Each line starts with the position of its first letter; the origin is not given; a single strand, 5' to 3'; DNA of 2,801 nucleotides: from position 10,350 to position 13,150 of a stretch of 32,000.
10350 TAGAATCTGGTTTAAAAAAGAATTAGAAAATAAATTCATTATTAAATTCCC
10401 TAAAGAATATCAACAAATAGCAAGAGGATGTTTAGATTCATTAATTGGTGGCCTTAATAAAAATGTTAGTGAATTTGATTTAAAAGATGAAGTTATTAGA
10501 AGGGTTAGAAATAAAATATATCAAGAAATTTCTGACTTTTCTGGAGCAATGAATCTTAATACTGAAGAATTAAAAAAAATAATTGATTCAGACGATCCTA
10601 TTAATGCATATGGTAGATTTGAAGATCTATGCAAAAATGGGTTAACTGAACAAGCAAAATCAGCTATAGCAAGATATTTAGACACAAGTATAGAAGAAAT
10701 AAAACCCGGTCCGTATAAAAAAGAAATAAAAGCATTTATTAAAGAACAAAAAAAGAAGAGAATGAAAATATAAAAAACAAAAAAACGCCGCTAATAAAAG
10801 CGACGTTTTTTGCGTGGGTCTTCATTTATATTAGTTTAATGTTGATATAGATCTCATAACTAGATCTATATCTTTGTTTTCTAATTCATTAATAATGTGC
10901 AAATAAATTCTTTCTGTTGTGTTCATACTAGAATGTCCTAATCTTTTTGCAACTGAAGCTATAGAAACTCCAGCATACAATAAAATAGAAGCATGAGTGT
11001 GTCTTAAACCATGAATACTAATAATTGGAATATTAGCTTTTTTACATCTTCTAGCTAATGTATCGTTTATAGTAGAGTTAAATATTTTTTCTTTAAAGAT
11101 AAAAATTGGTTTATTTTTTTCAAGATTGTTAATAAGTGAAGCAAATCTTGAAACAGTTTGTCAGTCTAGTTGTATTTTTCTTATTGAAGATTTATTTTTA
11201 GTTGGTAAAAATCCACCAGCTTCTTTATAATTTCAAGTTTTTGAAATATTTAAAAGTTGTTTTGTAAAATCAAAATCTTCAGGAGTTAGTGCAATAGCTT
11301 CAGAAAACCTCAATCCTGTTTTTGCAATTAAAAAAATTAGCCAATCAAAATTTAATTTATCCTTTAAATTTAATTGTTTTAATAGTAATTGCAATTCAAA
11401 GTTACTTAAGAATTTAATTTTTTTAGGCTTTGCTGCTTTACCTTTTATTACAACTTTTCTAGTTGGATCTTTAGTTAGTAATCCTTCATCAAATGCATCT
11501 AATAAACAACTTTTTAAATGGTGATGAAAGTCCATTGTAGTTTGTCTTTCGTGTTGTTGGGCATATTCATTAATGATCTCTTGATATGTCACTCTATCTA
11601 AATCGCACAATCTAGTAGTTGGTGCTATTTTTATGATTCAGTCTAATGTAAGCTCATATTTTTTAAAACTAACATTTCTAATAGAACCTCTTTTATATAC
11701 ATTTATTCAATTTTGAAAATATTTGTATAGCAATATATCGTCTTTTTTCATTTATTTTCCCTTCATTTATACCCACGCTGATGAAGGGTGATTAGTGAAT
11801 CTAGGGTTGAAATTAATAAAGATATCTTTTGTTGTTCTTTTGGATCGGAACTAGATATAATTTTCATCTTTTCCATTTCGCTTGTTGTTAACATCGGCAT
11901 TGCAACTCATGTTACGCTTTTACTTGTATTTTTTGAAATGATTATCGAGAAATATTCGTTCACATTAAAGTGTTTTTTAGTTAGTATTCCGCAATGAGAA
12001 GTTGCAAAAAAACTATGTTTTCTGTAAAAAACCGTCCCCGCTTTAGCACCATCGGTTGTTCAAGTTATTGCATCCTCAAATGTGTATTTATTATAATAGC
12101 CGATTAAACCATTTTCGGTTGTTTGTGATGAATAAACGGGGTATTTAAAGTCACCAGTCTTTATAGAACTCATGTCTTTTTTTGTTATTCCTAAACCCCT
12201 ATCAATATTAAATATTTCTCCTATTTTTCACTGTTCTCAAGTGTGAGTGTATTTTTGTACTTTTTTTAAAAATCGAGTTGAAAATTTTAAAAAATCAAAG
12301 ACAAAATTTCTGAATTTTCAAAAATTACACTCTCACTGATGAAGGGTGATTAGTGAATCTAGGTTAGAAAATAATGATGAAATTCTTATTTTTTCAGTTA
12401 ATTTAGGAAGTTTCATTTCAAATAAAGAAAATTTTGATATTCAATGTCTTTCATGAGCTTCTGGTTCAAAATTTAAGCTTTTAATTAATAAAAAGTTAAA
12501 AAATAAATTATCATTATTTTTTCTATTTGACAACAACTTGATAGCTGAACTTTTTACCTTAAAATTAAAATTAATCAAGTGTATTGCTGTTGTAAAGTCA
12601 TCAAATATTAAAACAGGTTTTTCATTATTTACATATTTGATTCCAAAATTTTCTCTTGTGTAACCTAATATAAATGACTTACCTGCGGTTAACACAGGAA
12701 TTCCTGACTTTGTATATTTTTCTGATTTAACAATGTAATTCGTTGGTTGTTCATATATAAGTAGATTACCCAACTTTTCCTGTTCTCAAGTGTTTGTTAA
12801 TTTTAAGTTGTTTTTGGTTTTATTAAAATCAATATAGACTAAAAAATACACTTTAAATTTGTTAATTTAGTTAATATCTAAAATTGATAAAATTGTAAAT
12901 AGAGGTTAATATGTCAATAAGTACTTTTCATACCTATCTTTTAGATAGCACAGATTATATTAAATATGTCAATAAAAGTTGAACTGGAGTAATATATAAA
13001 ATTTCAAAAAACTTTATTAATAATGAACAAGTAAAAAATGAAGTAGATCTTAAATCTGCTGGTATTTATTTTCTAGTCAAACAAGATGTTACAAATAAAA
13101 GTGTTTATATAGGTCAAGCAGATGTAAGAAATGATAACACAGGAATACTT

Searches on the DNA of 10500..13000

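Call 49: search_rna_families(source=window, start=10500, end=13000, threshold=evalue, max_evalue=1)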
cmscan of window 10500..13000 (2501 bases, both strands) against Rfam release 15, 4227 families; matches with E-value up to 1: 3.
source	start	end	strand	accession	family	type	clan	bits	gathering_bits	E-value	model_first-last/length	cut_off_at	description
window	10778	10870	-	RF02713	MCS4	Gene; sRNA;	-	30.1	56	0.11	1-123/123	no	Mycoplasma sRNA MCS4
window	10773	10839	-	RF02074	STnc240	Gene; sRNA;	-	29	55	0.13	1-77/77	no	Enterobacterial sRNA STnc240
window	10774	10877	-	RF02053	STnc430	Gene; sRNA;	-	25.8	47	0.31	1-162/162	no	Enterobacterial sRNA STnc430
